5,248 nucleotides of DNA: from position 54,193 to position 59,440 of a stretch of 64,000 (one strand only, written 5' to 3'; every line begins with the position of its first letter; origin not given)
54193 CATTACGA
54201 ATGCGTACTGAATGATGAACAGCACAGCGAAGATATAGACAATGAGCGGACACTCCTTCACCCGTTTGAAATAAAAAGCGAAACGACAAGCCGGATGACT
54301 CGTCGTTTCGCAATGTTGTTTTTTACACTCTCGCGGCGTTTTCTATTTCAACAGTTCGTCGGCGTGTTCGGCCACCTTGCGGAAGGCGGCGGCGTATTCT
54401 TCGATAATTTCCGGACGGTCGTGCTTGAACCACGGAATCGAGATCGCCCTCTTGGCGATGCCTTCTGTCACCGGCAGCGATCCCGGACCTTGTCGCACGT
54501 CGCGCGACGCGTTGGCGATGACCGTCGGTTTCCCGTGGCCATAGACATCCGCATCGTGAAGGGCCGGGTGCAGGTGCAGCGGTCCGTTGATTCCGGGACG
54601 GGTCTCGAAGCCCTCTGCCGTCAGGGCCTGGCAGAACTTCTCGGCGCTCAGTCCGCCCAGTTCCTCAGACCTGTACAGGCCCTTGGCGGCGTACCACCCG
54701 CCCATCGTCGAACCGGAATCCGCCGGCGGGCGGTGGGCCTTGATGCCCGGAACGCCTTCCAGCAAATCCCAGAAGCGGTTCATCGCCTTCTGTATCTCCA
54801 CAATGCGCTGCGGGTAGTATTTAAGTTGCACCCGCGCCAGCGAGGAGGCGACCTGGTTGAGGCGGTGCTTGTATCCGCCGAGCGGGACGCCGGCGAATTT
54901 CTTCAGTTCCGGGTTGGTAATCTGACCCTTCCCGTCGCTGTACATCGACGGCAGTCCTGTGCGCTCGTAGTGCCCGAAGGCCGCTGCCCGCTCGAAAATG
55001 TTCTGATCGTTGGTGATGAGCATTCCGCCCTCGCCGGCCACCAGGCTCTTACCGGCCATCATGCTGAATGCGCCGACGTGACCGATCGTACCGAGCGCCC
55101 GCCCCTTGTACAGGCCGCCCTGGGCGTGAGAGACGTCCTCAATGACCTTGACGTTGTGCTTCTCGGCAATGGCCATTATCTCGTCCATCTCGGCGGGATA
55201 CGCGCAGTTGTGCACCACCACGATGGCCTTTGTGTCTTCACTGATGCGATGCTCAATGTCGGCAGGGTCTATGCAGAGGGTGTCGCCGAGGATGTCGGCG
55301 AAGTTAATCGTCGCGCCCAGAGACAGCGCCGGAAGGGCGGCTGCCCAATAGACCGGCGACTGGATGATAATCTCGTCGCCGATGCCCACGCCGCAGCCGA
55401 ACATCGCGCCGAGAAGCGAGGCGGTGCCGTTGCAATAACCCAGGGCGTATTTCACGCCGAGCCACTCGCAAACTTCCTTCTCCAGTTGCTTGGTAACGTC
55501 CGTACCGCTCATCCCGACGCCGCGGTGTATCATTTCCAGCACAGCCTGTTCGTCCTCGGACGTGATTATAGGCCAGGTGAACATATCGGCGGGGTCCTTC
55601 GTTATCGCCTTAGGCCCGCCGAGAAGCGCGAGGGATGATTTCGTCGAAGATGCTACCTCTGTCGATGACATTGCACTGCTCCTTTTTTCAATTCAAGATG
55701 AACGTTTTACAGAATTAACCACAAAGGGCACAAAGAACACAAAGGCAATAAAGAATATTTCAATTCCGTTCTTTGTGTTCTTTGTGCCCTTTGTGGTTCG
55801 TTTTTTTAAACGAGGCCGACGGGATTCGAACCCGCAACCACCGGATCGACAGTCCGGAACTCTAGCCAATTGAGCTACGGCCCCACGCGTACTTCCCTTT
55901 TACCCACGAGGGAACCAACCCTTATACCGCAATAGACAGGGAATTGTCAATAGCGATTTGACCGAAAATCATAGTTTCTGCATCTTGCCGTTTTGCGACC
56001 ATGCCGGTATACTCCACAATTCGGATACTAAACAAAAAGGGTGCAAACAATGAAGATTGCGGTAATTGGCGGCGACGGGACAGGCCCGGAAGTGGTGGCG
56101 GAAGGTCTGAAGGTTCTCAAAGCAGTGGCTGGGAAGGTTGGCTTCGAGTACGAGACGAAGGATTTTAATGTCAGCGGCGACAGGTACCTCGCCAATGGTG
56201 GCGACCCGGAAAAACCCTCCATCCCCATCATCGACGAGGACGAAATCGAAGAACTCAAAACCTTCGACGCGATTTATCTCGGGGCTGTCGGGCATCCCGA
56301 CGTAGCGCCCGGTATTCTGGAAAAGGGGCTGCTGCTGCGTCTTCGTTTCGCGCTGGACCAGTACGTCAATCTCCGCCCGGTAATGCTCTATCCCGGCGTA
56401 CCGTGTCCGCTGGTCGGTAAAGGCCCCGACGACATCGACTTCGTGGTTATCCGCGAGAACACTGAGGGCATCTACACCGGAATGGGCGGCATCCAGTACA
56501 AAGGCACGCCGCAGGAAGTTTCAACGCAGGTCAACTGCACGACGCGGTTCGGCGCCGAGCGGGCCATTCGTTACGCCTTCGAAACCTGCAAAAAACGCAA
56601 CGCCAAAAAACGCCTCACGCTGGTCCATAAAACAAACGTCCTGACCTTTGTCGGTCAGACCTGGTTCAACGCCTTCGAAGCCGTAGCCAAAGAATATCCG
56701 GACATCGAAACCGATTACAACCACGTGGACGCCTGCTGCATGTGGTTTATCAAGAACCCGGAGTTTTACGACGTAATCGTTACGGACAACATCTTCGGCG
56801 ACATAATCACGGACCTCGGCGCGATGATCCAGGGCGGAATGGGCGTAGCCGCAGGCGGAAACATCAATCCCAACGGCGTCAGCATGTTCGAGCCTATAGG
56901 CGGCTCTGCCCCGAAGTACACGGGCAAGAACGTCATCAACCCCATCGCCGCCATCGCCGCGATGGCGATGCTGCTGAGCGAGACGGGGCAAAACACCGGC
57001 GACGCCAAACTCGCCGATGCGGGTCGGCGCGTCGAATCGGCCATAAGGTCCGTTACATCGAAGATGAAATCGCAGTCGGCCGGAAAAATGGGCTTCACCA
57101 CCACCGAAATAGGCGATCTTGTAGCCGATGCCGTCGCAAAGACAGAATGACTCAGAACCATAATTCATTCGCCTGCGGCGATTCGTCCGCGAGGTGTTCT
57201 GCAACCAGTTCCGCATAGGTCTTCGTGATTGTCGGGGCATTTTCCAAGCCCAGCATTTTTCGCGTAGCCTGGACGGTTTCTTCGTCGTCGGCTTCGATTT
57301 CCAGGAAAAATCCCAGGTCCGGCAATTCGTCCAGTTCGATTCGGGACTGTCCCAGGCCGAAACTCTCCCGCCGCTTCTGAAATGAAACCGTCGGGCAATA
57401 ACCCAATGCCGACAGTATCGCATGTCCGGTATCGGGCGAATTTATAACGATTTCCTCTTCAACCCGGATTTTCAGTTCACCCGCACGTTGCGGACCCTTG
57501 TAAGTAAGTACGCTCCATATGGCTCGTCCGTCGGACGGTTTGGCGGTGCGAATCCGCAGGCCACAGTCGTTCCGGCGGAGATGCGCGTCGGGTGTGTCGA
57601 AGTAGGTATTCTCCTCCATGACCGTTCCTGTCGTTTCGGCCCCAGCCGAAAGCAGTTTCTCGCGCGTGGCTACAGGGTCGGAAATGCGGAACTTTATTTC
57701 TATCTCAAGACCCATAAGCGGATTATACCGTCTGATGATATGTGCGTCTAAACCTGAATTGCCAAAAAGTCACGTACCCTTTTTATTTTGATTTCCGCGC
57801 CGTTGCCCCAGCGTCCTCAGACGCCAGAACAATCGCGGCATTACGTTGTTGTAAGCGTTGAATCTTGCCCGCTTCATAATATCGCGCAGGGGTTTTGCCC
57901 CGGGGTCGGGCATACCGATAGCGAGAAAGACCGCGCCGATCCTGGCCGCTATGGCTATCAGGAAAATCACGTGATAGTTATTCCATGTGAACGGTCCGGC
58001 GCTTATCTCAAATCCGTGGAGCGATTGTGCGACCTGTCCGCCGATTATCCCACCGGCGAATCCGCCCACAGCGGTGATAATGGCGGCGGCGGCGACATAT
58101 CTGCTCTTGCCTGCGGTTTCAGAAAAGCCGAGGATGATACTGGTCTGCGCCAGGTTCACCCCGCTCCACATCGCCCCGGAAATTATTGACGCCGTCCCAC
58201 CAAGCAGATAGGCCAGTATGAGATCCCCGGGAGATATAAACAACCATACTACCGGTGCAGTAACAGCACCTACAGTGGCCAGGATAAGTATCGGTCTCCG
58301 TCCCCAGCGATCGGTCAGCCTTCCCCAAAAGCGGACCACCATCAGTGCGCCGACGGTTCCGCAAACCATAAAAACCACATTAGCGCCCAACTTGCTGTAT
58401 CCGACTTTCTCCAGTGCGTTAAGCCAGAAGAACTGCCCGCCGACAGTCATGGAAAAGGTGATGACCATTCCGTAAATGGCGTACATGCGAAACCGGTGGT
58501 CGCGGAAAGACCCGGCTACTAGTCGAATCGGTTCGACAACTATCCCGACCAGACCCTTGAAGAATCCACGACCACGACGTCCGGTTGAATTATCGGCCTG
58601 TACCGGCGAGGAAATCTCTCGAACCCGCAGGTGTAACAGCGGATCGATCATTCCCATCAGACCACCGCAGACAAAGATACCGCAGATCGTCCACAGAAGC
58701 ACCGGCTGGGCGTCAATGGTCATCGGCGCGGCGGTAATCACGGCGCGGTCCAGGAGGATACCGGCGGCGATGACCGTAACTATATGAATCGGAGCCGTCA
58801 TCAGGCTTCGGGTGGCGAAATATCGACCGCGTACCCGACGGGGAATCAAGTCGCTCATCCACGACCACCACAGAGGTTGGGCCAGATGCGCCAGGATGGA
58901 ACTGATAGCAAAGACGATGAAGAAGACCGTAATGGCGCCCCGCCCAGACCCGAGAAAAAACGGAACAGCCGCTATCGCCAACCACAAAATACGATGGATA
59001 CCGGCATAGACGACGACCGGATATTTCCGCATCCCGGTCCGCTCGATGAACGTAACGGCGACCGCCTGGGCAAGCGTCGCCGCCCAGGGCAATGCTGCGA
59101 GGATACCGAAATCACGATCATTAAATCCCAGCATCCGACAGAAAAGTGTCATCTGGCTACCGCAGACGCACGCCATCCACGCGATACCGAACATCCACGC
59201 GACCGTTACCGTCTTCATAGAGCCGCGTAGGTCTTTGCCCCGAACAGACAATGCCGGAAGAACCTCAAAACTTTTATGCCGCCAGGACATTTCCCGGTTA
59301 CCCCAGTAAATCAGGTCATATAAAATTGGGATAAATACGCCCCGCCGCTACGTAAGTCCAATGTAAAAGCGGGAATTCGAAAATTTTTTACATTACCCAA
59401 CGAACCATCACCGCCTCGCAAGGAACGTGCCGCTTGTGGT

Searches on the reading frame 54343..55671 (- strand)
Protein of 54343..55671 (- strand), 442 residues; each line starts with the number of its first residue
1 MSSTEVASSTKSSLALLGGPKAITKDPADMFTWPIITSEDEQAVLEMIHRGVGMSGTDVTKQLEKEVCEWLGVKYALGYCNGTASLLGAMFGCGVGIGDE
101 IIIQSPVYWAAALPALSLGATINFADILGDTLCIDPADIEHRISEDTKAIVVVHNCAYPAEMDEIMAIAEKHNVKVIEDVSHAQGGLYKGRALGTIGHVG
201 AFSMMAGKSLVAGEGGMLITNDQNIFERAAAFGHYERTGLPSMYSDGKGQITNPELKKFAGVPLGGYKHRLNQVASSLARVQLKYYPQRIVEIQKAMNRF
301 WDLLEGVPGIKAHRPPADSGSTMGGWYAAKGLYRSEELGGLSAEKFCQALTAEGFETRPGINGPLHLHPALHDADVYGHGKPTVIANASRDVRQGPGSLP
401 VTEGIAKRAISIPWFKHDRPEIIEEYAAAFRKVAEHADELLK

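Call 13: search_protein_families(library=pfam, proteins=[window:54343-55671:-])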
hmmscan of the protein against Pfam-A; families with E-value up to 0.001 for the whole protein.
window:54343-55671:- (442 aa): 3 families
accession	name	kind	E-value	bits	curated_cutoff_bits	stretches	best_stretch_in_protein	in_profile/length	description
PF01041.23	DegT_DnrJ_EryC1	-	8.3e-64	216.5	19.8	1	35-387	2-333/360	DegT/DnrJ/EryC1/StrS aminotransferase family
PF00155.27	Aminotran_1_2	-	7.1e-05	22.6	19.7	1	55-188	39-194/361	Aminotransferase class I and II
PF01212.27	Beta_elim_lyase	-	0.00085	19.2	27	0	57-228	31-219/288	Beta-eliminating lyase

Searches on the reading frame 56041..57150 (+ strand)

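Call 66: search_protein_families(library=pfam, proteins=[window:56041-57150:+])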
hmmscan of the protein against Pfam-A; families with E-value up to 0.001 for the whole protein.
window:56041-57150:+ (369 aa): 1 family
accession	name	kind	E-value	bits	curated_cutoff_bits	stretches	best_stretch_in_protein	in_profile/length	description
PF00180.25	Iso_dh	-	2.1e-81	274.3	27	1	5-360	1-347/348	Isocitrate/isopropylmalate dehydrogenase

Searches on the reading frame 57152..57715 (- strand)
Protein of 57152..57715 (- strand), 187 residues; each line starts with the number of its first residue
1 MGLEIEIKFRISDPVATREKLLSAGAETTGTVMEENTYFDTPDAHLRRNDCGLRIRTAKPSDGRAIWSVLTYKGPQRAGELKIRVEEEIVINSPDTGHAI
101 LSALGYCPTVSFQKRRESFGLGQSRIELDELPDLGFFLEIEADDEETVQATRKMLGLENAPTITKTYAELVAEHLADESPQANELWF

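Call 66: search_protein_families(library=pfam, proteins=[window:57152-57715:-])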
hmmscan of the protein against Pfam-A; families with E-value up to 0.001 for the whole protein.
window:57152-57715:- (187 aa): 1 family
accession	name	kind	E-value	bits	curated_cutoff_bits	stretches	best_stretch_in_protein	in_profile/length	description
PF01928.26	CYTH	-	2.8e-25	89.6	23.2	1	3-167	2-179/179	CYTH domain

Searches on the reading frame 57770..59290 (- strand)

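Call 66: search_protein_families(library=pfam, proteins=[window:57770-59290:-])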
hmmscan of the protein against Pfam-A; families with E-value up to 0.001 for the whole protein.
window:57770-59290:- (506 aa): 1 family
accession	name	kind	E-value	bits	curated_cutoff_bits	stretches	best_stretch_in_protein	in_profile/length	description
PF07690.21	MFS_1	-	4.1e-12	46.1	33.4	1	55-415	28-344/347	Major Facilitator Superfamily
